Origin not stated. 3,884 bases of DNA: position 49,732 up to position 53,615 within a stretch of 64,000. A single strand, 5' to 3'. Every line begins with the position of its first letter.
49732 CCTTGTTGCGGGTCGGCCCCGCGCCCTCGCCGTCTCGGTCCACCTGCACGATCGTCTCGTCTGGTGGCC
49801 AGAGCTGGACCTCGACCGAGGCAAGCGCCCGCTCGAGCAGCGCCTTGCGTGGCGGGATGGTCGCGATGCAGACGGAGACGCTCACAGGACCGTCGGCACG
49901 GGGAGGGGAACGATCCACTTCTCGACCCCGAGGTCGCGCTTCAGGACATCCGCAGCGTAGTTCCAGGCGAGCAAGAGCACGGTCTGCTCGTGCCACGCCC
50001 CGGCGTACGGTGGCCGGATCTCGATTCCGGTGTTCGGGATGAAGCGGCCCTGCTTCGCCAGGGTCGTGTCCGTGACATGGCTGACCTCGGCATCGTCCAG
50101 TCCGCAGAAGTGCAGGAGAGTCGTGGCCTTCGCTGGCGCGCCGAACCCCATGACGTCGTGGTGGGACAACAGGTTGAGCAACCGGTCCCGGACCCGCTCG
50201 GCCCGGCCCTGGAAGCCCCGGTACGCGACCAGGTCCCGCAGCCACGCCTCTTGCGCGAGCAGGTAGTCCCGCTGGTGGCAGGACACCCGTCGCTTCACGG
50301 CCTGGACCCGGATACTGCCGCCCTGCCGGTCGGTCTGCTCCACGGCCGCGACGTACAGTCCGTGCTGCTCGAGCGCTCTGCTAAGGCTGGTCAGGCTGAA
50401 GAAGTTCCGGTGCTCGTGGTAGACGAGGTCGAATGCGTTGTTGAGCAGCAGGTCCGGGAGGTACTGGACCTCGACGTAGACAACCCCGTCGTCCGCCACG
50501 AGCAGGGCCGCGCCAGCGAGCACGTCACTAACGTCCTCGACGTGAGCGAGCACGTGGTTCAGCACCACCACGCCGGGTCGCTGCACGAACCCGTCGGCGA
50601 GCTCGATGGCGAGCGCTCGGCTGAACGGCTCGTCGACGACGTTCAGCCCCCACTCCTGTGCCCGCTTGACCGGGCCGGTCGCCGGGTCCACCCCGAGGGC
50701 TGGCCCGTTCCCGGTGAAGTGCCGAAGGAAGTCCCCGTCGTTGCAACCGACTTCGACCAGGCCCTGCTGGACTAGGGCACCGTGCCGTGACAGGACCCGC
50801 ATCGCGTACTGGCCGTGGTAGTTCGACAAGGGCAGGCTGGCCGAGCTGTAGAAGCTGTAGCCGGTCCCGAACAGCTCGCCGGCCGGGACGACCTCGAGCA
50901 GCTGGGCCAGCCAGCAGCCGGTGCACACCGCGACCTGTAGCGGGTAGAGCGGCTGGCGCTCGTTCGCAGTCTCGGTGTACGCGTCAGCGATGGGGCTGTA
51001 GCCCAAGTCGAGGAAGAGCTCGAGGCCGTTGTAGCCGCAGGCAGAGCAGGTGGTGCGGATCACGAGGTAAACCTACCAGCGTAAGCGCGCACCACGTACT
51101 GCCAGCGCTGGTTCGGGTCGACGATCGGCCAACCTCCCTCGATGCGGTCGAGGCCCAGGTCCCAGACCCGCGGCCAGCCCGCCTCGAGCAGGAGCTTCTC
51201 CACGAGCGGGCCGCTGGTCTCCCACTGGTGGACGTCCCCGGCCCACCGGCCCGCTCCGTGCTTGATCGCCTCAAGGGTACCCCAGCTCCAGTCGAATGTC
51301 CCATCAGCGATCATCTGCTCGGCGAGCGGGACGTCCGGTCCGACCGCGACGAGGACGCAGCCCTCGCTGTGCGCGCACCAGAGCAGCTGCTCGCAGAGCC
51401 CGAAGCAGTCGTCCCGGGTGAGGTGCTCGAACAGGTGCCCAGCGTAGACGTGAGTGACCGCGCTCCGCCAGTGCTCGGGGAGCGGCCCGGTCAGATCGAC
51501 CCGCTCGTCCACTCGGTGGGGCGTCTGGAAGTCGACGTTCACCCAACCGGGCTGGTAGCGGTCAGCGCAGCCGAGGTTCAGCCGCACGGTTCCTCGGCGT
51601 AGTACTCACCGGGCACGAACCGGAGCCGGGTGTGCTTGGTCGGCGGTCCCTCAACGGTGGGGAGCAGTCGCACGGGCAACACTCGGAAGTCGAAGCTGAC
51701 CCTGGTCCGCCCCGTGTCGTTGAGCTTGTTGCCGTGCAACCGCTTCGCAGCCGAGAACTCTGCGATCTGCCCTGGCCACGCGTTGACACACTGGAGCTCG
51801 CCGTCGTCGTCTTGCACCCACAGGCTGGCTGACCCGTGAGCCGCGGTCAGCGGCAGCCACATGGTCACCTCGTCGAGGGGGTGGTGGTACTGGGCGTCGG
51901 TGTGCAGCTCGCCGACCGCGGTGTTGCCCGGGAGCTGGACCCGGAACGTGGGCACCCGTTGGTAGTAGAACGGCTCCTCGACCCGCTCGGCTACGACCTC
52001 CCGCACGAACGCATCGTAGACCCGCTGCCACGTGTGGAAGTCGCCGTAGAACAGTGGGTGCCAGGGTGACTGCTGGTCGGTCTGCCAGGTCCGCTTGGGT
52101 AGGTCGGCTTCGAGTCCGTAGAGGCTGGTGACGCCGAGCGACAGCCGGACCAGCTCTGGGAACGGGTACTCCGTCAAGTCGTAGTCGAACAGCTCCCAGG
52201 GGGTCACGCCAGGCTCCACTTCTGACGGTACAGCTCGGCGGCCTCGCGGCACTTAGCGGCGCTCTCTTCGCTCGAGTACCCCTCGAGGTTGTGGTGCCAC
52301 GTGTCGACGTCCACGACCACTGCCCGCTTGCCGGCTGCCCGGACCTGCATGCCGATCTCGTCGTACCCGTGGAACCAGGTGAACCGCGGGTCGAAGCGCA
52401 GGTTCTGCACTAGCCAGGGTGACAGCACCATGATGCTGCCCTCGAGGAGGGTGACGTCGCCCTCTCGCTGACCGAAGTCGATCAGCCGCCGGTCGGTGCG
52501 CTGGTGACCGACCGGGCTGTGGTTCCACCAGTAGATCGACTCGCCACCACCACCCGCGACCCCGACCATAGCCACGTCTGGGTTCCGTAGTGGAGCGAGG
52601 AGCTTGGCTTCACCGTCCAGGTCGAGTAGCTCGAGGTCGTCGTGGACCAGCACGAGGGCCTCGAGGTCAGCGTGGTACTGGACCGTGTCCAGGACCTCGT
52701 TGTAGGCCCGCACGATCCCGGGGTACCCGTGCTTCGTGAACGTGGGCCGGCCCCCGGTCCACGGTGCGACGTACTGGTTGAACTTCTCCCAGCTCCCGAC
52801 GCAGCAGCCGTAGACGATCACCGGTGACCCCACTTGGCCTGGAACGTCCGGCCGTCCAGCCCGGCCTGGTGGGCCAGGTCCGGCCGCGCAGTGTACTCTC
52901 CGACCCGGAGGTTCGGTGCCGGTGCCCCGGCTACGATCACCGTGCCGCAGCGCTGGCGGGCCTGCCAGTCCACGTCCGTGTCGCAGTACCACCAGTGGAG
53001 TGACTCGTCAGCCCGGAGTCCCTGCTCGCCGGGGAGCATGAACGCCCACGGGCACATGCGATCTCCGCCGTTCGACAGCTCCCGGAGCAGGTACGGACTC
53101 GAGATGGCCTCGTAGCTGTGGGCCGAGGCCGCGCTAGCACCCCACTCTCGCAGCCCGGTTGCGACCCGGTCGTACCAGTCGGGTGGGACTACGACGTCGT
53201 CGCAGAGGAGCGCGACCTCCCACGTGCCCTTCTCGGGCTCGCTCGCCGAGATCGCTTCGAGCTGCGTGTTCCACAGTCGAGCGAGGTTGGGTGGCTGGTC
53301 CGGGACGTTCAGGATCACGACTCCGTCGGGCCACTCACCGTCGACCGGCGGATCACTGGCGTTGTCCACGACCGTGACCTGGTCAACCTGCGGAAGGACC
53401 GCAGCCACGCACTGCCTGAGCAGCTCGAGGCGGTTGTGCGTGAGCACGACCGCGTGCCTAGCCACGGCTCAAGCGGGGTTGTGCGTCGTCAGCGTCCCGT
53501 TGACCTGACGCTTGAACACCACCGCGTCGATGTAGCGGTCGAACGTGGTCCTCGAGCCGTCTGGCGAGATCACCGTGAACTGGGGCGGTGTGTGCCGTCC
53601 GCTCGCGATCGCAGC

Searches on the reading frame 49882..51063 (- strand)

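Call 12: search_protein_families(library=pfam, proteins=[window:49882-51063:-], max_evalue=0.01)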
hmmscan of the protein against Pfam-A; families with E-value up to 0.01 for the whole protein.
window:49882-51063:- (393 aa): 5 families
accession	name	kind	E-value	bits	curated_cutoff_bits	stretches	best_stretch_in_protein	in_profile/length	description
PF08484.17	Methyltransf_14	-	1.6e-24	87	23.5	1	247-388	3-160/160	C-methyltransferase C-terminal domain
PF13489.12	Methyltransf_23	-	3.4e-19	69.6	27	1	102-239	26-162/164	Methyltransferase domain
PF08421.16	Methyltransf_13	-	3.2e-17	62.9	31.3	1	6-65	1-62/62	Putative zinc binding domain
PF08242.18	Methyltransf_12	-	2.3e-06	28.7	30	1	103-195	1-98/98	Methyltransferase domain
PF08241.18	Methyltransf_11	-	0.00016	22.7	21.2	1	103-196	1-94/95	Methyltransferase domain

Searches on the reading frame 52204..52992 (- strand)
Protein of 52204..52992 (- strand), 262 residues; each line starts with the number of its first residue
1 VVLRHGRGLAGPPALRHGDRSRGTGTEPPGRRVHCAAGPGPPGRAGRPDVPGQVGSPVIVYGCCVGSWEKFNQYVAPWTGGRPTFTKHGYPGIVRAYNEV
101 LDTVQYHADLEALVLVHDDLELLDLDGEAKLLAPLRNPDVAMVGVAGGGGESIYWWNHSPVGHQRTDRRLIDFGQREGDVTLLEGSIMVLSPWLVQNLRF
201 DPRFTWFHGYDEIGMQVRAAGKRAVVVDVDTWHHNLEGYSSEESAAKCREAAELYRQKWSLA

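Call 52: search_protein_families(library=pfam, proteins=[window:52204-52992:-], max_evalue=0.01)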
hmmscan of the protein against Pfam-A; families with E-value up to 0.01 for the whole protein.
window:52204-52992:- (262 aa): 1 family
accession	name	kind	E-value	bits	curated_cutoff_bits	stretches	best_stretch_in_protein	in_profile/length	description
PF13712.12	Glyco_tranf_2_5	-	4.8e-05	23.6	27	1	93-232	41-186/210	Glycosyltransferase like family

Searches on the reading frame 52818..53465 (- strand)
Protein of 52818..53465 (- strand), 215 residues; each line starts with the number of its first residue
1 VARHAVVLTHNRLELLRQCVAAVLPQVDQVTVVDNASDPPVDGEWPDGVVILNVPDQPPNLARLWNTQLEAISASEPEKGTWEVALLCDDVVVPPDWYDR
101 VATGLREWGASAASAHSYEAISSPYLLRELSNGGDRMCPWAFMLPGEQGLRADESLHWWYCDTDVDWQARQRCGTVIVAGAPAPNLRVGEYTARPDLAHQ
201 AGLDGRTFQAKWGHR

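Call 52: search_protein_families(library=pfam, proteins=[window:52818-53465:-], max_evalue=0.01)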
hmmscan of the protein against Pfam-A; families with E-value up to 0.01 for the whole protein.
window:52818-53465:- (215 aa): 2 families
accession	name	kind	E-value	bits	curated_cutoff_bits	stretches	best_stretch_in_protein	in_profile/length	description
PF00535.33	Glycos_transf_2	-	0.00053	20.4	23.3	0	6-38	3-39/168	Glycosyl transferase family 2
PF12804.13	NTP_transf_3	-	0.00073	20.2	27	1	11-127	22-133/160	MobA-like NTP transferase domain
